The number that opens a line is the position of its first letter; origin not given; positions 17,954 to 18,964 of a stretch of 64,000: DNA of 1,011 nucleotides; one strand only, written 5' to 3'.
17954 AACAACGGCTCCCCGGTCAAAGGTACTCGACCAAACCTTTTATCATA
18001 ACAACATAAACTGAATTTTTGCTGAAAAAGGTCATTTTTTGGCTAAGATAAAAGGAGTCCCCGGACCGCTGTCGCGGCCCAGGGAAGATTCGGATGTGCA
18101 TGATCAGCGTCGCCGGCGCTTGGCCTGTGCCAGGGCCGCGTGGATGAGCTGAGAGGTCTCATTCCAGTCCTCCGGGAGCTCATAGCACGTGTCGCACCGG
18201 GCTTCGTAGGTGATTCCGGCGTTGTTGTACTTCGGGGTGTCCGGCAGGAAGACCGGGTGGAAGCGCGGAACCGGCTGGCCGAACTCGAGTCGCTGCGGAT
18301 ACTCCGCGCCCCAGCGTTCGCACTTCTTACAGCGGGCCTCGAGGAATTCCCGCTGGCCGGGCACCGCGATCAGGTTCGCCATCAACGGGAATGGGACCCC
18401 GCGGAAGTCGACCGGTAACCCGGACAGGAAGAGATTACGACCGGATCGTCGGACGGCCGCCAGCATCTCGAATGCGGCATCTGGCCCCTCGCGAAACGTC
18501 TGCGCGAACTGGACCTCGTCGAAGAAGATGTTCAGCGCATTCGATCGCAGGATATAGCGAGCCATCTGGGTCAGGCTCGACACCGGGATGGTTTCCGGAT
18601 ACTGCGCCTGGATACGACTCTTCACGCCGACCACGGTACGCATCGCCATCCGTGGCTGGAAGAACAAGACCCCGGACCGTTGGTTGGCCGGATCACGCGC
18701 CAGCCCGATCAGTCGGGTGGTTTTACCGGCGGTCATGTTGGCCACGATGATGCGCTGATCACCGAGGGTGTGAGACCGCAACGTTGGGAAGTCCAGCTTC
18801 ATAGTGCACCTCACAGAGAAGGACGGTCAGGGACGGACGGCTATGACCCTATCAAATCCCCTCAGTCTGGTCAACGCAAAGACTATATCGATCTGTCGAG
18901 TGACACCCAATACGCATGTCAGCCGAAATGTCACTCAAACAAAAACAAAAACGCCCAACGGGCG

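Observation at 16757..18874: Horizontally acquired thymidylate module: tdk, thyX and a small basic protein as one high-GC transcription unit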

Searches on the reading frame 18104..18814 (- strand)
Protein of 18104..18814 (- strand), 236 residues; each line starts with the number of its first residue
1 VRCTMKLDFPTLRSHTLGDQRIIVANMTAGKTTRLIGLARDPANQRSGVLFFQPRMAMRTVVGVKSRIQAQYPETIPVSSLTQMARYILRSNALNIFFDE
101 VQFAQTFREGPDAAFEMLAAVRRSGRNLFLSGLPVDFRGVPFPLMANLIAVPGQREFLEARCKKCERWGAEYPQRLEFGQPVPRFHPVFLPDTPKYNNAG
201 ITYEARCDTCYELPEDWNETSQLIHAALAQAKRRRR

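Call 3: search_protein_families(library=pfam, proteins=[window:18104-18814:-], max_evalue=0.01)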
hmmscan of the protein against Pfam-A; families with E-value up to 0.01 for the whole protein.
window:18104-18814:- (236 aa): 1 family
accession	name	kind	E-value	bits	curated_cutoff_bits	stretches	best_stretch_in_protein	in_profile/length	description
PF00265.24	TK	-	1.5e-14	54.6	20.6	1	22-211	5-176/176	Thymidine kinase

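Call 9: find_homologous_proteins(query=window:18104-18814:-)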
Query window:18104-18814:- (236 aa): 2 proteins with E <= 0.001 among 520 candidates.
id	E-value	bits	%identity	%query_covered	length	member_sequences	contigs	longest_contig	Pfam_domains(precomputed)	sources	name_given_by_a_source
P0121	1.4e-153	527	100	98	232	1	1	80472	PF00265.25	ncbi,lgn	-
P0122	4.3e-58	215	47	96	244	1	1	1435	PF00265.25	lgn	-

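Call 12: find_encoding_contigs(protein=P0122, flank=5000, max_places=3)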
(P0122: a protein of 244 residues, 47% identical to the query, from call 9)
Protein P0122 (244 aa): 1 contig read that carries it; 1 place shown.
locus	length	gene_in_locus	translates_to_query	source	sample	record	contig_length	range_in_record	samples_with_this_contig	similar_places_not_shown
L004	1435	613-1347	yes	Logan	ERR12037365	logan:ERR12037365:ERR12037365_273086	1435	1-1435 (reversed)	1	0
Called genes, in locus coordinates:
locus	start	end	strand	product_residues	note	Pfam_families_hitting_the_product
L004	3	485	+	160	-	?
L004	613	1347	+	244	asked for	PF00265:TK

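Call 14: find_encoding_contigs(protein=P0121, flank=10000, max_places=3)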
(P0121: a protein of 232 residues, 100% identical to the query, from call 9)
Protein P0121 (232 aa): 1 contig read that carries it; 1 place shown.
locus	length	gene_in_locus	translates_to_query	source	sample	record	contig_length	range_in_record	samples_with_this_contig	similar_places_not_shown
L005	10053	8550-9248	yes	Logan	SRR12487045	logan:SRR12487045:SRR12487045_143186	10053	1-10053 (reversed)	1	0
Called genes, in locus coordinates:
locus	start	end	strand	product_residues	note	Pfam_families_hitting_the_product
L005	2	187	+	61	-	?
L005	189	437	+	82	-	-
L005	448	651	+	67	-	-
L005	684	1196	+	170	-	-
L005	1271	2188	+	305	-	PF00005:ABC_tran, PF02463:SMC_N (faint), PF13175:AAA_15 (faint), PF13304:AAA_21, PF13732:DrrA1-3_C (faint)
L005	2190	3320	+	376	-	PF12698:ABC2_membrane_3, PF01061:ABC2_membrane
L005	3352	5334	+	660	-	PF19310:TOP_N (weak), PF01432:Peptidase_M3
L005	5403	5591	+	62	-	PF00584:SecE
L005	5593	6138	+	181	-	PF02357:NusG, PF00467:KOW (weak)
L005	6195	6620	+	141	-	PF03946:Ribosomal_L11_N, PF00298:Ribosomal_L11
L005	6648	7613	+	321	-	PF18920:DUF5671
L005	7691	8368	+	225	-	PF00687:Ribosomal_L1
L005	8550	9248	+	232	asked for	PF00265:TK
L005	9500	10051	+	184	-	?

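Call 23: search_solved_structures(query=window:18104-18814:-, show_alignments=2, max_evalue=0.01)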
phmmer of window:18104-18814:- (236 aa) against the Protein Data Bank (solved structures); distinct sequences matched with E-value up to 0.01: 8.
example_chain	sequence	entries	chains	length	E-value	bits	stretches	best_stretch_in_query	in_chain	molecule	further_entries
1xx6_A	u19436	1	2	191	4.2e-11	46.2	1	20-215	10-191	Thymidine kinase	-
2j9r_A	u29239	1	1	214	6.6e-10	42.3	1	21-214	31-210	THYMIDINE KINASE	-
2ja1_A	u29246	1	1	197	8.7e-10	41.9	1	21-216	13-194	THYMIDINE KINASE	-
8y7w_A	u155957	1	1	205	1.4e-09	41.2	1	22-220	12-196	Thymidine kinase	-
3e2i_A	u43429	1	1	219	3.4e-09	39.9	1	21-211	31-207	Thymidine kinase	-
2b8t_A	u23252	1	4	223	2.6e-07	33.8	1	17-167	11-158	Thymidine kinase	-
2uz3_A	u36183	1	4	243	3.3e-07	33.5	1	17-167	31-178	THYMIDINE KINASE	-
2orw_A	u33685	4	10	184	0.00013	24.9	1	20-176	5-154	Thymidine kinase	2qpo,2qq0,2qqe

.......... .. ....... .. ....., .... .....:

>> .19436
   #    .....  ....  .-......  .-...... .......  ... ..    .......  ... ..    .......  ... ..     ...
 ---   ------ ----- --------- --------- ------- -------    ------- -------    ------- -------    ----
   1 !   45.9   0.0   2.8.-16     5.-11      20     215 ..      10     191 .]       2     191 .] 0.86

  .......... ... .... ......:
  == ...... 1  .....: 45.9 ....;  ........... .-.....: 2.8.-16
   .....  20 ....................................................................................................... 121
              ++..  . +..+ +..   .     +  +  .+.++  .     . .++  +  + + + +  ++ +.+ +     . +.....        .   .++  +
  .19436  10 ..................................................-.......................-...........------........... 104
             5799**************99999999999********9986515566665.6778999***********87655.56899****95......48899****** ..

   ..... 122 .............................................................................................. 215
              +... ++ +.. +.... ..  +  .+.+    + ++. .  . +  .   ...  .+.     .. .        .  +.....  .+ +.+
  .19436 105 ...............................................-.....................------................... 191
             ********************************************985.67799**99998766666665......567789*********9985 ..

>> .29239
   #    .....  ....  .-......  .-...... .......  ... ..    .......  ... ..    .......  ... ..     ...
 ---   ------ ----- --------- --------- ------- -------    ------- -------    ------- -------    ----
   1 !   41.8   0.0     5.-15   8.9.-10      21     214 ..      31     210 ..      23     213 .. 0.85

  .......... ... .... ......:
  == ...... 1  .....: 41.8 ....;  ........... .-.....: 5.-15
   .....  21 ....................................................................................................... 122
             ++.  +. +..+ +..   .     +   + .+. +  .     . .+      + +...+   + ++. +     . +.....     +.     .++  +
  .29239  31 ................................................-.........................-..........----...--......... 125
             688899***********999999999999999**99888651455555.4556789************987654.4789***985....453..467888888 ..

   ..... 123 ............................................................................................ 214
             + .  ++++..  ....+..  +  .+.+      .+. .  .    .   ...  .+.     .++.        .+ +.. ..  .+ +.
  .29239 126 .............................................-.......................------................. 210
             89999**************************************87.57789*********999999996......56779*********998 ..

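Call 25: search_dna_similar(query=window:18104-18814:-, collection=phages, mode=protein, max_rows=12)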
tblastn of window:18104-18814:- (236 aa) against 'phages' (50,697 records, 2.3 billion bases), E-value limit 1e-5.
Records with a match: 2; places in all: 2; records where one place covers at least 80% of the query: 0.
Best place of each record, by identity: <60% 2.
By first word of the organism name: Bacillus 2.
By host as written in the record: Bacillus cereus BC102p 1; Bacillus cereus 1.
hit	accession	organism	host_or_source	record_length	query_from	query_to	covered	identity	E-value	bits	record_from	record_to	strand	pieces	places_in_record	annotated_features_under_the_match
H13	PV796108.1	Bacillus phage Edson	Bacillus cereus BC102p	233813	96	212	50%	31.9%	7e-7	55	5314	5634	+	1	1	thymidine kinase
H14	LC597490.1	Bacillus phage vB_BceM_WH1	Bacillus cereus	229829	96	212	50%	31.1%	7e-7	55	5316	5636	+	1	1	thymidine kinase_gp013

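Call 39: search_protein_representatives(protein=window:18104-18814:-)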
Query: 236 residues. Proteins with E-value up to 0.001 (for the whole library): 442; up to 1e-10: 33; up to 1e-30: 8. The best 150 are listed.
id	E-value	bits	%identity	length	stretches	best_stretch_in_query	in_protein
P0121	4.5e-154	527.0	100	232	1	5-236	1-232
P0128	2.4e-52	194.3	47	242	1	18-233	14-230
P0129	8.4e-45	169.6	45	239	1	9-227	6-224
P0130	3.3e-39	151.3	42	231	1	23-227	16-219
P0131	9.0e-39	149.8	46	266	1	17-229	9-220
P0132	1.7e-36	142.4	39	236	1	22-232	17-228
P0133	2.1e-33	132.2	40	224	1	29-234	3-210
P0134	2.9e-33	131.8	36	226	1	27-236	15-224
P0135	2.3e-24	102.7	35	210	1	25-215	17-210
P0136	6.7e-23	97.9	32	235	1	18-236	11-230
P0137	5.1e-20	88.5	40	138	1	116-214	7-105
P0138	9.1e-20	87.7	30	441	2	6-215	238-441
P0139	6.2e-19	84.9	33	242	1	16-216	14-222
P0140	1.3e-18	83.9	28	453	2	23-220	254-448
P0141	6.2e-18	81.7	31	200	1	27-213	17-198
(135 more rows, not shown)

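Call 42: find_homologous_proteins(query=A2, max_evalue=1e-10)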
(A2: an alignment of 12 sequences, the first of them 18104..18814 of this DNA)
Query A2 (12 sequences) (236 aa, profile of the alignment): 8 proteins with E <= 1e-10 among 7811 candidates.
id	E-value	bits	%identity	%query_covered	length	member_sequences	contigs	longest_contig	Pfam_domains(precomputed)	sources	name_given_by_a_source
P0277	1.2e-100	354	46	91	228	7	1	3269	PF00265.25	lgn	-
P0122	2.5e-97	343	47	96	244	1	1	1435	PF00265.25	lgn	-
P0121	8.6e-92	325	100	98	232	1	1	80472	PF00265.25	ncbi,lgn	-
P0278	4.0e-91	323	50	90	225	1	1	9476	PF00265.25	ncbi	-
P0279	1.3e-90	321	48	91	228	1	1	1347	PF00265.25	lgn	-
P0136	1.7e-83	298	31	93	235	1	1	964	PF00265.25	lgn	-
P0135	3.9e-80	287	36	81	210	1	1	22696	PF00265.25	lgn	-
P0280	1.6e-79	285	36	85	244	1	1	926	PF00265.25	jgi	jgi:thymidine kinase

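Call 43: find_encoding_contigs(protein=P0278, flank=10000, max_places=1)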
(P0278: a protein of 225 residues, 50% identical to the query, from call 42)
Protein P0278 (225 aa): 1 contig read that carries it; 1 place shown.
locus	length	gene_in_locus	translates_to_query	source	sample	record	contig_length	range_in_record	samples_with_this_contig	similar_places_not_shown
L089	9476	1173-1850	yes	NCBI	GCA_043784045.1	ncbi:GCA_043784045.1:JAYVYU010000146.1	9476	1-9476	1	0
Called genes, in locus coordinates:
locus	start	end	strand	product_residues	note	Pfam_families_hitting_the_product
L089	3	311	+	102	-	?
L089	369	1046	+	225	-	PF00687:Ribosomal_L1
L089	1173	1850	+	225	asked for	PF00265:TK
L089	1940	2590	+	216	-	PF02223:Thymidylate_kin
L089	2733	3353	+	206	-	PF02223:Thymidylate_kin, PF13521:AAA_28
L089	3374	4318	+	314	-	PF02511:Thy1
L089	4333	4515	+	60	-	-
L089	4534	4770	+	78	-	-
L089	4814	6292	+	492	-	PF02934:GatB_N, PF02637:GatB_Yqey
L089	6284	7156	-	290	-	PF01745:IPT, PF01715:IPPT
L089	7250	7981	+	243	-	PF00702:Hydrolase, PF13419:HAD_2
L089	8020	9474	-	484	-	?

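Call 44: find_encoding_contigs(protein=P0135, flank=10000, max_places=1)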
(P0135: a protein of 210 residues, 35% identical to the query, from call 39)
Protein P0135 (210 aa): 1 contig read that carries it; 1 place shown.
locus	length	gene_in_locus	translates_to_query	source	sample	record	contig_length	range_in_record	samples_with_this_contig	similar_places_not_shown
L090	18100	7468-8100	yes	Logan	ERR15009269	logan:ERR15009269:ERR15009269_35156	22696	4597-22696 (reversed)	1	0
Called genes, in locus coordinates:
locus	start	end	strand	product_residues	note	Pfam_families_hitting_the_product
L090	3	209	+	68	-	?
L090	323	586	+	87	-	-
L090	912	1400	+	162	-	PF12802:MarR_2, PF01047:MarR, PF13463:HTH_27 (weak)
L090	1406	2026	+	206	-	PF02589:LUD_dom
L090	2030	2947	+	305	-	PF02463:SMC_N (faint), PF00005:ABC_tran, PF13304:AAA_21, PF13732:DrrA1-3_C (weak)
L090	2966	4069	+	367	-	PF12698:ABC2_membrane_3, PF01061:ABC2_membrane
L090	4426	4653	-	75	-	-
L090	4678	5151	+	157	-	PF02357:NusG, PF00467:KOW (weak)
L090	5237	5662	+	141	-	PF03946:Ribosomal_L11_N, PF00298:Ribosomal_L11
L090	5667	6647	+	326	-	PF18920:DUF5671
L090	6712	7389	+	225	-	PF00687:Ribosomal_L1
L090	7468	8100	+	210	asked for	PF00265:TK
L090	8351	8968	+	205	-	PF13521:AAA_28 (weak), PF02223:Thymidylate_kin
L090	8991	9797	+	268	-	PF02511:Thy1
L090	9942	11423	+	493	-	PF02934:GatB_N, PF02637:GatB_Yqey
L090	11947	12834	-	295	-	PF01745:IPT, PF01715:IPPT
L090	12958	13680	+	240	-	PF00702:Hydrolase, PF13419:HAD_2, PF13242:Hydrolase_like (faint)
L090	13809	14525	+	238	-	PF00702:Hydrolase, PF13242:Hydrolase_like (weak)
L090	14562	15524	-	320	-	-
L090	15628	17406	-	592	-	PF07973:tRNA_SAD, PF00587:tRNA-synt_2b, PF03129:HGTP_anticodon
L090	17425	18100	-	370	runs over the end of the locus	PF04865:Baseplate_J (weak)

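Call 45: find_encoding_contigs(protein=P0277, flank=5000, max_places=1)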
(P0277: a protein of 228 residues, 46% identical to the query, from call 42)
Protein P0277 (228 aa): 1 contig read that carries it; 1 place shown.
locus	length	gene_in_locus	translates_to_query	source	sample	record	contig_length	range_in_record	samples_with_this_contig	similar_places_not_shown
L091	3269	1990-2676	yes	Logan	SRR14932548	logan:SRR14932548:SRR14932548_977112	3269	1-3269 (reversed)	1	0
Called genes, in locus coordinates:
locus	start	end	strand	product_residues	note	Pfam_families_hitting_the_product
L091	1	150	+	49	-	?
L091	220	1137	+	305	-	PF18920:DUF5671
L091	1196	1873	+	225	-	PF00687:Ribosomal_L1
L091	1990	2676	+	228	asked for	PF00265:TK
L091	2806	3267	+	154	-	?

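Call 53: find_related_loci(query=A2, collection=metagenome_contigs, flank=6000)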
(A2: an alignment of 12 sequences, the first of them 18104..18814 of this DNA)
Query A2 (236 aa) in metagenome_contigs; peptide patterns used: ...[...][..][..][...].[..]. (x = any residue, [..] = any of these).
14 stretches matched a pattern; 1 encode a relative of the query (tblastn E <= 1e-3); 1 distinct loci.
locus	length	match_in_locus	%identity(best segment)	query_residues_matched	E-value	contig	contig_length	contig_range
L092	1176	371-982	42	15-219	2e-46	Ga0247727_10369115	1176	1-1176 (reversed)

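Call 61: search_protein_families(library=ncbifam, proteins=[window:18104-18802:-], max_evalue=0.01)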
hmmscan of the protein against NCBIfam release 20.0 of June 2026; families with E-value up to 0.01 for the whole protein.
window:18104-18802:- (232 aa): 3 families
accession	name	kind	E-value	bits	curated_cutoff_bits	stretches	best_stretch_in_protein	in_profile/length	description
NF003296.0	PRK04296.1-1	equivalog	7.7e-19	68.5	183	1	14-211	8-191/195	thymidine kinase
NF003300.0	PRK04296.1-5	equivalog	3.5e-05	23.7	195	1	21-163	9-150/194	thymidine kinase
NF003299.0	PRK04296.1-4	equivalog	0.0034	17.2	284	1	22-178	10-162/191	thymidine kinase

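Call 62: search_protein_families(library=phrogs, proteins=[window:18104-18802:-], max_evalue=0.01)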
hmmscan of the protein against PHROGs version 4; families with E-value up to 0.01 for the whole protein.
window:18104-18802:- (232 aa): 1 family
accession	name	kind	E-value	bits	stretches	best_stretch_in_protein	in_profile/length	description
phrog_592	-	other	1.6e-16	61.6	1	18-212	6-190/193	thymidine kinase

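Call 68: predict_structure(alignment_id=A4)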
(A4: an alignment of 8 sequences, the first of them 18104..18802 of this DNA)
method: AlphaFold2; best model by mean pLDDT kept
length: 232 residues; sequences in the alignment: 8
mean_pLDDT: 86.2   pTM: 0.80
mean pLDDT of the five models: 86.2, 83.2, 80.6, 80.5, 78.6
residues with pLDDT >= 90: 102; 70-90: 114; 50-70: 13; < 50: 3
segments of 3 or more residues with pLDDT < 50: none
pLDDT, mean of each block of 10 residues (from residue 1): 52 84 86 89 83 74 78 79 85 90 86 89 92 92 86 92 93 95 85 90 95 95 93 88
secondary structure, 60 per line:
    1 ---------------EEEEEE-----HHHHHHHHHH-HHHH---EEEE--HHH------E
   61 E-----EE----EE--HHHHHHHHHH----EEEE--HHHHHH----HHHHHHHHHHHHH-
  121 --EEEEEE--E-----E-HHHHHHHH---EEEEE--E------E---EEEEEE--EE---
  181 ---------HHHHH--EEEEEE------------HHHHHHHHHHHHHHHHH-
elements in order: E16-21 H27-36 H38-41 E45-48 H77-86 E91-94 H97-102 H107-119 E123-128 H139-146 E150-154 E168-173 H190-194 E197-202 H215-231

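Call 71: fold_search(model_id=the predicted structure, library=pdb)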
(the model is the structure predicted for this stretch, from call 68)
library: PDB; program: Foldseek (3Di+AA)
matches with E <= 10: 1732; with E <= 0.001: 108
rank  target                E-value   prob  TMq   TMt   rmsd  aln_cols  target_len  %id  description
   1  1xx6_A                3.9e-14  1.00  0.69  0.88   2.0       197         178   27  X-ray structure of Clostridium acetobutylicum thymidine kinase with ADP. Northeast Structural Genomics Target CAR26. (released 2004-12-21)
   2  2ja1                  6.0e-14  1.00  0.72  0.86   2.8       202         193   26  Thymidine kinase from B. cereus with TTP bound as phosphate donor. (released 2007-01-23)
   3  2b8t_D                7.2e-14  1.00  0.71  0.80   9.0       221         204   23  Crystal structure of Thymidine Kinase from U.urealyticum in complex with thymidine (released 2005-12-20)
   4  8y7w                  1.2e-13  1.00  0.67  0.85   4.4       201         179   27  Thymidine Kinase from Staphylococcus aureus(COL strain) (released 2025-02-12)
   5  3e2i                  1.3e-13  1.00  0.65  0.85   4.6       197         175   27  Crystal structure of Thymidine Kinase from S. aureus (released 2009-08-11)
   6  2uz3_B                1.4e-13  1.00  0.72  0.81   7.5       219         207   23  Crystal Structure of Thymidine Kinase with dTTP from U. urealyticum (released 2007-05-29)
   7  2b8t_A                4.4e-13  1.00  0.68  0.76   8.3       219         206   23  Crystal structure of Thymidine Kinase from U.urealyticum in complex with thymidine (released 2005-12-20)
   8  1xx6_B                2.8e-12  1.00  0.63  0.86   2.7       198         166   26  X-ray structure of Clostridium acetobutylicum thymidine kinase with ADP. Northeast Structural Genomics Target CAR26. (released 2004-12-21)
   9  2b8t_C                3.0e-12  1.00  0.68  0.79   7.8       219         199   23  Crystal structure of Thymidine Kinase from U.urealyticum in complex with thymidine (released 2005-12-20)
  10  2b8t_B                3.2e-12  1.00  0.67  0.81   6.7       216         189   22  Crystal structure of Thymidine Kinase from U.urealyticum in complex with thymidine (released 2005-12-20)
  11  2uz3_C                4.6e-12  1.00  0.65  0.78   8.0       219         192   21  Crystal Structure of Thymidine Kinase with dTTP from U. urealyticum (released 2007-05-29)
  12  2j9r                  9.2e-12  1.00  0.65  0.83   2.8       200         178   25  Thymidine kinase from B. anthracis in complex with dT. (released 2007-01-23)
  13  2uz3_A                1.2e-11  1.00  0.65  0.78   8.1       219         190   22  Crystal Structure of Thymidine Kinase with dTTP from U. urealyticum (released 2007-05-29)
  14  1w4r_B                1.4e-10  1.00  0.63  0.85   2.9       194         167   23  Structure of a type II thymidine kinase with bound dTTP (released 2005-02-01)
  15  2wvj_D                1.4e-10  1.00  0.58  0.81   4.3       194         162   23  Mutation of Thr163 to Ser in Human Thymidine Kinase Shifts the Specificity from Thymidine towards the Nucleoside Analo (released 2009-10-27)
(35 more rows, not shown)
